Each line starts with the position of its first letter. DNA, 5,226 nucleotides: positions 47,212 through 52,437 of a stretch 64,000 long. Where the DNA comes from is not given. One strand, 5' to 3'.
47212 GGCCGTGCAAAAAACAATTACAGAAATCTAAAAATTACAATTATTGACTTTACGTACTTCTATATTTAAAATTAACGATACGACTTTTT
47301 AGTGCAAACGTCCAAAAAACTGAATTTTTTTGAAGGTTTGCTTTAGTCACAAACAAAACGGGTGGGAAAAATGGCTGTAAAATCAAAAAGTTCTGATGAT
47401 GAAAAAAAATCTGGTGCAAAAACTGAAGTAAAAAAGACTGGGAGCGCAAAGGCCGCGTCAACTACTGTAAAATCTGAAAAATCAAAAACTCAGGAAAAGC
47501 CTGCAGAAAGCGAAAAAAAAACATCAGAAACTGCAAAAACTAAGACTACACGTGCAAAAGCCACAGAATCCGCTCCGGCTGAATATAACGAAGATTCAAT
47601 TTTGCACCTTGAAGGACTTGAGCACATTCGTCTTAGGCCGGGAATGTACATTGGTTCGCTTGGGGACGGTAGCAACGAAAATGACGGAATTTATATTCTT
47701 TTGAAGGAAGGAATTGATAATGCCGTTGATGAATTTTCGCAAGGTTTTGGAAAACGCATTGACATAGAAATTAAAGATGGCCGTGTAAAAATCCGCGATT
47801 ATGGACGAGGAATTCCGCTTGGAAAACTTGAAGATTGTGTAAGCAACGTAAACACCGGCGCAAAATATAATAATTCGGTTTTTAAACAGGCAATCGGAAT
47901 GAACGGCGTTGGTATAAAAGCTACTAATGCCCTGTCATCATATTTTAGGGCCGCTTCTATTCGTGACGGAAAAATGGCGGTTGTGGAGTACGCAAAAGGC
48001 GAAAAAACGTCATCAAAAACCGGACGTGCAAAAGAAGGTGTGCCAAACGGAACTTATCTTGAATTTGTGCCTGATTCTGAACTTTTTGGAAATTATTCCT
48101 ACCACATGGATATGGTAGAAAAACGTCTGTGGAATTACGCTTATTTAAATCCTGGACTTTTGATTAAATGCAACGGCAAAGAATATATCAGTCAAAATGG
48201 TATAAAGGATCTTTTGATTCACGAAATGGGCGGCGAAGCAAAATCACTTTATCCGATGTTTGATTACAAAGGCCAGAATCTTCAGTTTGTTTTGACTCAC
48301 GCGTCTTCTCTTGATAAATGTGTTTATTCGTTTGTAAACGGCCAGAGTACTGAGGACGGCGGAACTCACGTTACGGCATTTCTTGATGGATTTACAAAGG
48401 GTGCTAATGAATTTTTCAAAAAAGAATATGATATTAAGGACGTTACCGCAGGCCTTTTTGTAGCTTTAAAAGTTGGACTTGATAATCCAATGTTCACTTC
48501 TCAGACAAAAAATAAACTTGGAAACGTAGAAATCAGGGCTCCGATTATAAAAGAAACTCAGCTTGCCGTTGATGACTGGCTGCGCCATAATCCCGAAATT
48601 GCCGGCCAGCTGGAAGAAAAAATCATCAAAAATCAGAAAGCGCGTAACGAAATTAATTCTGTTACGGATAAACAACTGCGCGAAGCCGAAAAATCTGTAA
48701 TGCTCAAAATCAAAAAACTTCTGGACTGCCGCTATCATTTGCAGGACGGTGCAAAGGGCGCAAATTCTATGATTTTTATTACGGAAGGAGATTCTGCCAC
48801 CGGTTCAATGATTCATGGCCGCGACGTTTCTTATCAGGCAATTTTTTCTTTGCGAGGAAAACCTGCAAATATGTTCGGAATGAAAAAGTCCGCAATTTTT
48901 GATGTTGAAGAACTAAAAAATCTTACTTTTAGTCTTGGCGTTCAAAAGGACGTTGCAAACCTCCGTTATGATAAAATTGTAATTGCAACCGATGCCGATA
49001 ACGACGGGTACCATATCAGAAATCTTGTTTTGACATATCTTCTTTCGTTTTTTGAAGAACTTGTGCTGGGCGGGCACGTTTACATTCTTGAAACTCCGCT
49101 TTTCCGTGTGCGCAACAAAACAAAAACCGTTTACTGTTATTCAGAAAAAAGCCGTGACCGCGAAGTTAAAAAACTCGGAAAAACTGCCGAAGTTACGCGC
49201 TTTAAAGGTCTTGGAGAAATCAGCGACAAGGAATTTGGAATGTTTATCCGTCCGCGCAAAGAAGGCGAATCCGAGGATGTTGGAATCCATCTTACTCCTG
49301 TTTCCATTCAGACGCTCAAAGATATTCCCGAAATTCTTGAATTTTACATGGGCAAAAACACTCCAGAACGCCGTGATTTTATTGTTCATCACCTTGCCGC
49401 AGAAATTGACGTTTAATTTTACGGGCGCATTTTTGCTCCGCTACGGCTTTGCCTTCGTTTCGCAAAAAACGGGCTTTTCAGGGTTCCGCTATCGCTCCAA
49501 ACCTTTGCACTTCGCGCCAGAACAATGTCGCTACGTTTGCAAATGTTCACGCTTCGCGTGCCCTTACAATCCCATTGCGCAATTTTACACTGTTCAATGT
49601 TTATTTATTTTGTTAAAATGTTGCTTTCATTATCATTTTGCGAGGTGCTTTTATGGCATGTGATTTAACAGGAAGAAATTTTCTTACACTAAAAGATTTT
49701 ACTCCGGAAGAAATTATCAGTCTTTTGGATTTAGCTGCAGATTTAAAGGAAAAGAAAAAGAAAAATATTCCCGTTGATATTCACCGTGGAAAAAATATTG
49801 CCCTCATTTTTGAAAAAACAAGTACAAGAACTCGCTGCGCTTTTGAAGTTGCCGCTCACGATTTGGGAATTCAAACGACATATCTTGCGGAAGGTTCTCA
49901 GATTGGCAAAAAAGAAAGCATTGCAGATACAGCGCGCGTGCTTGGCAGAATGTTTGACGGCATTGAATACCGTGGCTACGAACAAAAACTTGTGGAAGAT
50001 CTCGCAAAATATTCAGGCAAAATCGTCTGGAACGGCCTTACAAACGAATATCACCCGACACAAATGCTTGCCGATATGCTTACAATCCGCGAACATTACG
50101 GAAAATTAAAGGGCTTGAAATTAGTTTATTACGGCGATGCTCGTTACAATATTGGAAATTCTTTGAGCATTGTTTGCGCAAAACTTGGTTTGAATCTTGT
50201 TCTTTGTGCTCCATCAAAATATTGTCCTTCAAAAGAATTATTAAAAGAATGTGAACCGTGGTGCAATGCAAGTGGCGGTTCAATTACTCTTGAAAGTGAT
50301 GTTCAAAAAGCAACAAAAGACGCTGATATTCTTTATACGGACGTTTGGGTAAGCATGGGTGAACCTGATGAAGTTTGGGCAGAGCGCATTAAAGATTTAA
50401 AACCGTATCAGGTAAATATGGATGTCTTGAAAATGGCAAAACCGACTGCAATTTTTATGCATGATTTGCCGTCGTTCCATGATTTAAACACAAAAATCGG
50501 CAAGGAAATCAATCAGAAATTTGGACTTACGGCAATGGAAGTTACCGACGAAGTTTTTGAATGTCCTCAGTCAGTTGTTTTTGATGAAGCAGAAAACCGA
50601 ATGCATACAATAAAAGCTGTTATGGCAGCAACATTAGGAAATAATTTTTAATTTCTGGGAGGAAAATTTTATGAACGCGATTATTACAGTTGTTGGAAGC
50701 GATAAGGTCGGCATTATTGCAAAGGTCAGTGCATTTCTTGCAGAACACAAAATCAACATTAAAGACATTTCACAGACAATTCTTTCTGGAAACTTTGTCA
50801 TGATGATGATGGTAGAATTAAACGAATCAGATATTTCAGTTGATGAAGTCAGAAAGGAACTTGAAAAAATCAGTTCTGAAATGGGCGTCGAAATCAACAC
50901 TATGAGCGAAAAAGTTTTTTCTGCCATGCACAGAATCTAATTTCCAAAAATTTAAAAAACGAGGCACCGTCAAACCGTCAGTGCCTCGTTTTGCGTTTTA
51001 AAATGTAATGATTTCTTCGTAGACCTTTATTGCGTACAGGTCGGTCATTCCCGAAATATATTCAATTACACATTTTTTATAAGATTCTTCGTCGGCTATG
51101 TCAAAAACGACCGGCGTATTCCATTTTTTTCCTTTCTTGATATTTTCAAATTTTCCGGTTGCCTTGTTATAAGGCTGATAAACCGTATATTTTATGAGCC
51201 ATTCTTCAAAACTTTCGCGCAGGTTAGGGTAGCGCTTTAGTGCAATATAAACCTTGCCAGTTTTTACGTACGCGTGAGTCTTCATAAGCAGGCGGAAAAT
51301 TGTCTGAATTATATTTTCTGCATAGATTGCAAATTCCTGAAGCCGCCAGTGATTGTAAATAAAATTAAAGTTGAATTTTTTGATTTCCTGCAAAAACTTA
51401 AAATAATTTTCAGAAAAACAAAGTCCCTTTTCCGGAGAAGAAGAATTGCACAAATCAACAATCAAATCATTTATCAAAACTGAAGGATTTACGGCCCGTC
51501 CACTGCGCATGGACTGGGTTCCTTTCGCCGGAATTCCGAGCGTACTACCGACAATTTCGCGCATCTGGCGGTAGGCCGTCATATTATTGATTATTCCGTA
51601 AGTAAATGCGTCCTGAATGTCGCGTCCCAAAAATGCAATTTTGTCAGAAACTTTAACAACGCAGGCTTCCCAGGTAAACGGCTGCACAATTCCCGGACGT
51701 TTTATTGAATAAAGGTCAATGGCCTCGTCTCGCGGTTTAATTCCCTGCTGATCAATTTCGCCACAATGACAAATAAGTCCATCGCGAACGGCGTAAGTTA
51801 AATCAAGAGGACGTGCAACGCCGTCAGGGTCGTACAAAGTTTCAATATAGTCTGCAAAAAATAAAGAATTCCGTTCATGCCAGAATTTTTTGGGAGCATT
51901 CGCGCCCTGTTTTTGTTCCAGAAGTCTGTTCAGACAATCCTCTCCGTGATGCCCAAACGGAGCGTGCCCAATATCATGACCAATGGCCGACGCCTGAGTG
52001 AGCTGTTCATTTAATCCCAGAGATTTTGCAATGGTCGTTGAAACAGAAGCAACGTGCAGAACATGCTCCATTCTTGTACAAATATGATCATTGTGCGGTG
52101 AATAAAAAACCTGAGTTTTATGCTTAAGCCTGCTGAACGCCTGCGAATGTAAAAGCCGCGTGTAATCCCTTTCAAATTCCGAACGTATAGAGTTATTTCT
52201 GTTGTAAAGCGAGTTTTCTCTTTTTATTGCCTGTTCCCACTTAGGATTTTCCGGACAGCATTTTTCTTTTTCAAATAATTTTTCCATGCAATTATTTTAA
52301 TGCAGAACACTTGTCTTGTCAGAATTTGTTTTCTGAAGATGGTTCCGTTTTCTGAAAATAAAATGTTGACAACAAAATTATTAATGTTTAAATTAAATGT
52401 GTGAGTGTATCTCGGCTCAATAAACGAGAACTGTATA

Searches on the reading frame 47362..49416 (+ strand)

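Call 83: search_protein_families(library=pfam, proteins=[window:47362-49416:+], max_evalue=0.0001)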
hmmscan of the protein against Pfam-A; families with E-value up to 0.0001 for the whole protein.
window:47362-49416:+ (684 aa): 4 families
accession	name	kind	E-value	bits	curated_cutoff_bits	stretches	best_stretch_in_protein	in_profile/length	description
PF00204.31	DNA_gyraseB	-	5.3e-24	85.1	27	1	304-432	30-168/173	DNA gyrase B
PF01751.28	Toprim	-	4.2e-12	46.5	23.1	1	471-577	2-95/96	Toprim domain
PF02518.31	HATPase_c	-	6.9e-07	30.1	26.4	1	108-193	4-85/111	Histidine kinase-, DNA gyrase B-, and HSP90-like ATPase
PF00986.26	DNA_gyraseB_C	-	4.8e-05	23.9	29.8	0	607-623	2-18/63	DNA gyrase B subunit, carboxyl terminus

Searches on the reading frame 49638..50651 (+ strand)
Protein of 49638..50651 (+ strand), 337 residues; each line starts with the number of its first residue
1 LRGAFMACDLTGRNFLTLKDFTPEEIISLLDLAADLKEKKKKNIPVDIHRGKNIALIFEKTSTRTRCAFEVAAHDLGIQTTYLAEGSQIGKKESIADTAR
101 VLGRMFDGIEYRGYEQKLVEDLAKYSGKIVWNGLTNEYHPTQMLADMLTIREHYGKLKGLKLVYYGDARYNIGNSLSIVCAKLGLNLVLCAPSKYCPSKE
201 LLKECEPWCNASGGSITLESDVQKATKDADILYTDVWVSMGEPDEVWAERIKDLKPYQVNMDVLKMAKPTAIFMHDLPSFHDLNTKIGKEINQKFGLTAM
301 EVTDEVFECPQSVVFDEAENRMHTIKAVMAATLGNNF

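Call 6: search_protein_families(library=pfam, proteins=[window:49638-50651:+], max_evalue=0.01)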
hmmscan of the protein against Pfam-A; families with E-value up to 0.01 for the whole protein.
window:49638-50651:+ (337 aa): 2 families
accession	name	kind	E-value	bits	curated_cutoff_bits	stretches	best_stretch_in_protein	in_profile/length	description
PF00185.30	OTCace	-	2.8e-50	170.8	29.4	1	158-331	1-156/157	Aspartate/ornithine carbamoyltransferase, Asp/Orn binding domain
PF02729.26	OTCace_N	-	3.7e-47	160.6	29.9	1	13-152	1-148/148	Aspartate/ornithine carbamoyltransferase, carbamoyl-P binding domain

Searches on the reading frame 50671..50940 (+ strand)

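Call 6: search_protein_families(library=pfam, proteins=[window:50671-50940:+], max_evalue=0.01)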
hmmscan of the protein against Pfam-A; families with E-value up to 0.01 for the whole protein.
window:50671-50940:+ (89 aa): 6 families
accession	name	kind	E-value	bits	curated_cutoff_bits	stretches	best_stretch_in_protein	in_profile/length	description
PF13740.12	ACT_6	-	6e-17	61.8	23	1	4-75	4-73/76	ACT domain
PF01842.31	ACT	-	9.9e-11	41.7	27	1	4-67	2-64/66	ACT domain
PF22629.2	ACT_AHAS_ss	-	5.1e-06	27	27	1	7-68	3-63/67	AHAS small subunit-like ACT domain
PF13291.12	ACT_4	-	2.1e-05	25.5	27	1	3-67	7-72/80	ACT domain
PF13840.12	ACT_7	-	3.1e-05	24.2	27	1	4-36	8-43/65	ACT domain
PF22468.2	ACT_9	-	0.00084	19.5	27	1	5-36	1-35/61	ACT domain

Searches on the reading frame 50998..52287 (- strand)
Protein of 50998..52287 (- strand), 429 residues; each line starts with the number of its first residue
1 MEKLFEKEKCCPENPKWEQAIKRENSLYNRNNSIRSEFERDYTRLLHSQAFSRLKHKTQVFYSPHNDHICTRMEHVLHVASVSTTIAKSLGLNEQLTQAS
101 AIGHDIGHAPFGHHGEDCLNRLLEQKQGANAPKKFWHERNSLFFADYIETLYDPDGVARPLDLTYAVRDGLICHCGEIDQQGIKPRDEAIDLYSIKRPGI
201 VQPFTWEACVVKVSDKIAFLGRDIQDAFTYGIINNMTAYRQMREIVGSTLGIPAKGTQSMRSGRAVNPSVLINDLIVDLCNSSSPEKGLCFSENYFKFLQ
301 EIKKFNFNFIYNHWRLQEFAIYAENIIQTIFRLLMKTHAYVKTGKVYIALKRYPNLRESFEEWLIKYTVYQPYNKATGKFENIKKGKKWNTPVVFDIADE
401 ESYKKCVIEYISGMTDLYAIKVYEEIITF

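Call 6: search_protein_families(library=pfam, proteins=[window:50998-52287:-], max_evalue=0.01)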
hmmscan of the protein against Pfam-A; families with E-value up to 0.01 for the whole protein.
window:50998-52287:- (429 aa): 2 families
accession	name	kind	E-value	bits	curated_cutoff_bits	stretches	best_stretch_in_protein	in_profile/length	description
PF13286.11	HD_assoc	-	6.8e-12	46.2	22.2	2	290-338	2-50/91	Phosphohydrolase-associated domain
PF01966.28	HD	-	7.7e-09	36.3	22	1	72-148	1-66/116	HD domain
